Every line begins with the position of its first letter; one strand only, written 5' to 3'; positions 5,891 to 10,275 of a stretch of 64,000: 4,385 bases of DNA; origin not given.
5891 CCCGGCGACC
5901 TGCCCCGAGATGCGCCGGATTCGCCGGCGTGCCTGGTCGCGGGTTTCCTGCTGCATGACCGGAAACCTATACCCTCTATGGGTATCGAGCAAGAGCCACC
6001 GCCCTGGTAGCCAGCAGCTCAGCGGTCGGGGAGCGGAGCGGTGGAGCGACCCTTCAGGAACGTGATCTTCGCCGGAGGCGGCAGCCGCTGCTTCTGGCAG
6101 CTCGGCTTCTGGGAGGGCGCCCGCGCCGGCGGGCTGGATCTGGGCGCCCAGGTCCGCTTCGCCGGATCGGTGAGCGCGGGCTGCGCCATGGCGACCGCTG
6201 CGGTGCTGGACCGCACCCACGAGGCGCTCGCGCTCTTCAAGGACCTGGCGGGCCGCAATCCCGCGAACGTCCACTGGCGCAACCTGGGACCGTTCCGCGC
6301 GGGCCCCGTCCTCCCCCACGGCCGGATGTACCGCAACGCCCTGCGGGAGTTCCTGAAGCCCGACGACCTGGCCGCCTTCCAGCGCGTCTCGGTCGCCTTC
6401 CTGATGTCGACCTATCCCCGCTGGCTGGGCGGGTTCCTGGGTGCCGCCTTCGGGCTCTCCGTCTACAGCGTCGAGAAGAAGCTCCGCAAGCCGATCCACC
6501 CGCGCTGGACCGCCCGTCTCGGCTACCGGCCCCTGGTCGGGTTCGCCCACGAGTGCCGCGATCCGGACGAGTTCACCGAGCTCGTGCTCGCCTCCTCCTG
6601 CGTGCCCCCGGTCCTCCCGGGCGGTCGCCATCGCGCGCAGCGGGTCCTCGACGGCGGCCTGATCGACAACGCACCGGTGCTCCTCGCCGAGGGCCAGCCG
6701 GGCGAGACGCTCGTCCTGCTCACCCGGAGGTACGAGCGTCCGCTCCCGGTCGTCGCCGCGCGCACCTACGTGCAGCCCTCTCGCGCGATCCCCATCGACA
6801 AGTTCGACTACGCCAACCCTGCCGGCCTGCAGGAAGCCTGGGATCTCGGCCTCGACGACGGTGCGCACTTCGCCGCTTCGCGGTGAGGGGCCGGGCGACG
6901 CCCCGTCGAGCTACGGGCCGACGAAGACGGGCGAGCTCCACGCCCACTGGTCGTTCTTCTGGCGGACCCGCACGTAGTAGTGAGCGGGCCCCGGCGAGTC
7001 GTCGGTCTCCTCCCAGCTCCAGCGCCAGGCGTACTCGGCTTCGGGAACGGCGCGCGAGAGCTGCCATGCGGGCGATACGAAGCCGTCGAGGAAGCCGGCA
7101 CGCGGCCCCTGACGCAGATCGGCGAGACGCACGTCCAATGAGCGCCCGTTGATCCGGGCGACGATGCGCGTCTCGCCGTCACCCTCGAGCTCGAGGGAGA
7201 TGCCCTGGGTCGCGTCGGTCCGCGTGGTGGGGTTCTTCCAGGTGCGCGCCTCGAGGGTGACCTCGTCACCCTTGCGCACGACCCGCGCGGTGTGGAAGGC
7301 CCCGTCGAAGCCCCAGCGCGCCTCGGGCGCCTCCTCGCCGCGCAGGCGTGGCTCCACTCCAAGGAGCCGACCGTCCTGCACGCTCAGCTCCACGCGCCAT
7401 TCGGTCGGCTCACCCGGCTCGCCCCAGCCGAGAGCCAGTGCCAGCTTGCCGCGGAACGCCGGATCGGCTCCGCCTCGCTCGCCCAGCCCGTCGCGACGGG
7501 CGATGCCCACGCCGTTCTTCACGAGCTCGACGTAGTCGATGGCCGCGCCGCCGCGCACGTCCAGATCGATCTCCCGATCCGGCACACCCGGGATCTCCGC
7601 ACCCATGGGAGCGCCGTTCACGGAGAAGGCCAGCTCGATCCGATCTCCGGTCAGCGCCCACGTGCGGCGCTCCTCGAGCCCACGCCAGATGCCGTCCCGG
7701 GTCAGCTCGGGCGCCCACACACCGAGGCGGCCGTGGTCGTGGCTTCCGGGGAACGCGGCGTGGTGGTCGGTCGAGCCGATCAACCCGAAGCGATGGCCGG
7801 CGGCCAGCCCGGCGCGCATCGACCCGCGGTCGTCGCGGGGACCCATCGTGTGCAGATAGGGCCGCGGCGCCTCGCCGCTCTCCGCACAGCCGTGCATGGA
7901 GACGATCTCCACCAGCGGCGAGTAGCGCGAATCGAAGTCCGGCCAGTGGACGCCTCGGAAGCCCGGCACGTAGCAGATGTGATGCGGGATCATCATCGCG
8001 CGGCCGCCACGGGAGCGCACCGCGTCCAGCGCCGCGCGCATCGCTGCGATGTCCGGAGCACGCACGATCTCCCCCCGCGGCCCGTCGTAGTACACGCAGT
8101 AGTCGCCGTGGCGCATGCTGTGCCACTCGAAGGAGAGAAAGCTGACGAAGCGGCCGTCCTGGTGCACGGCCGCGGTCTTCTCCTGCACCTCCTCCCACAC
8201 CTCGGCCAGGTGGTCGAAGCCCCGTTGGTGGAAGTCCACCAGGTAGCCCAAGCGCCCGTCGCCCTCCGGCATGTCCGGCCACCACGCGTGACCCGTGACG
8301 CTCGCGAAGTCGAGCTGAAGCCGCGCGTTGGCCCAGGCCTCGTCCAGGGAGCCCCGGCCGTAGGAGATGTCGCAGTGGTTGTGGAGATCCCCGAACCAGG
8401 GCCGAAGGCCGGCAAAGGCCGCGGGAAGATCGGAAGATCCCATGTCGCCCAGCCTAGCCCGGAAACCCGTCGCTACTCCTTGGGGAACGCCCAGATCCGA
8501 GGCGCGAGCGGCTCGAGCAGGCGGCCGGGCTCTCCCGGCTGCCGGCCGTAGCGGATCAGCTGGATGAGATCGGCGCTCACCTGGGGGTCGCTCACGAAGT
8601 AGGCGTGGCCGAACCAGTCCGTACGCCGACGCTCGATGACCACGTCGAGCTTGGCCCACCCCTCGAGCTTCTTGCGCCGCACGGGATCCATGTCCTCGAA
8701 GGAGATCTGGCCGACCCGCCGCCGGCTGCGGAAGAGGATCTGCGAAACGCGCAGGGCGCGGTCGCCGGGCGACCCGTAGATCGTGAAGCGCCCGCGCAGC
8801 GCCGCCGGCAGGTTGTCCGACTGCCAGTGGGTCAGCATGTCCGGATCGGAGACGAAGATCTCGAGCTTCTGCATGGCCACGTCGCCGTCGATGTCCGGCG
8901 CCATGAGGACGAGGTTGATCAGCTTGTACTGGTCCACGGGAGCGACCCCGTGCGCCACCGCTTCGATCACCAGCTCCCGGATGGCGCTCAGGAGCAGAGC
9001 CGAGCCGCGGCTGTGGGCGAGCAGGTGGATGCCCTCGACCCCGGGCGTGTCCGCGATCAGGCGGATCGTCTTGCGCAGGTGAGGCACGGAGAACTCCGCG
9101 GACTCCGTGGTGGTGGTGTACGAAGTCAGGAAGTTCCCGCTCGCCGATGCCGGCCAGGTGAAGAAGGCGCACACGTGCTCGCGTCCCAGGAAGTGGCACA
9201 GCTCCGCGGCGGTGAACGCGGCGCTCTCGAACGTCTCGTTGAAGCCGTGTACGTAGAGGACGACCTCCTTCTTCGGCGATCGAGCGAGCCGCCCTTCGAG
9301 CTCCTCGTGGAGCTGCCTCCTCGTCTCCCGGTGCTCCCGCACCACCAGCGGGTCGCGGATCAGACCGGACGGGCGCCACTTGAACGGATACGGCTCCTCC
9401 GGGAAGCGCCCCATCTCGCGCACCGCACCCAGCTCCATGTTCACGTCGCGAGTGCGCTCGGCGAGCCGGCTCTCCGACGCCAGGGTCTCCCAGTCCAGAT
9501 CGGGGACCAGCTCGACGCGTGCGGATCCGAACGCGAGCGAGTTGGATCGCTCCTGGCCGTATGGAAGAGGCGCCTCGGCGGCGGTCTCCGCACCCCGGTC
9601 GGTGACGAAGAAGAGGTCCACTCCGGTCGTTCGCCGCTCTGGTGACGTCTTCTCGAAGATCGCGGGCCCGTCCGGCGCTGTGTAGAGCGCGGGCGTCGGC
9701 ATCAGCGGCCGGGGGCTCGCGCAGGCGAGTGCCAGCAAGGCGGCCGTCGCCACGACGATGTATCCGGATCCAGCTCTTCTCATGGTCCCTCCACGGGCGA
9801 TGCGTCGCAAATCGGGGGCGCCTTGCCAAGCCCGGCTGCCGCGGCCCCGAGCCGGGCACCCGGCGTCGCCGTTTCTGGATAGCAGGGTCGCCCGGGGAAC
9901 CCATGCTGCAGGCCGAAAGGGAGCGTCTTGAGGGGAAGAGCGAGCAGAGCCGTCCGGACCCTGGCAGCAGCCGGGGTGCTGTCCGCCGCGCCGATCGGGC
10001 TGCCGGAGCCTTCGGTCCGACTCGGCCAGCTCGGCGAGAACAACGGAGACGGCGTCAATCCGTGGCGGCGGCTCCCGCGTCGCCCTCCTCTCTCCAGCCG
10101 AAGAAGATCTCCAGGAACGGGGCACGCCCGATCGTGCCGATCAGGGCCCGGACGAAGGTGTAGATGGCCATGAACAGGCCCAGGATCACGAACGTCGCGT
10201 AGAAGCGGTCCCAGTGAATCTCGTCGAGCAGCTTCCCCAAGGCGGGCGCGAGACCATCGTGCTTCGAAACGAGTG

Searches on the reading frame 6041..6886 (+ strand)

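Call 80: search_protein_families(library=pfam, proteins=[window:6041-6886:+], max_evalue=0.0001)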
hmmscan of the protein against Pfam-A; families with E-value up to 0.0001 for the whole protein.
window:6041-6886:+ (281 aa): 1 family
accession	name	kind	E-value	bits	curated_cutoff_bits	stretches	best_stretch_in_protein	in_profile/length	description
PF01734.28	Patatin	-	2.1e-21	77.5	27.7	1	9-216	2-190/191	Patatin-like phospholipase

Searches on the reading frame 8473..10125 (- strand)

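Call 80: search_protein_families(library=pfam, proteins=[window:8473-10125:-], max_evalue=0.0001)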
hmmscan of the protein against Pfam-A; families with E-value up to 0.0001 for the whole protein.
window:8473-10125:- (550 aa): 1 family
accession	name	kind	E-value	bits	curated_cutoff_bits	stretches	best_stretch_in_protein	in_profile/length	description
PF05990.18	DUF900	-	1.7e-52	178.7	20.5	1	272-521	5-229/232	Alpha/beta hydrolase of unknown function (DUF900)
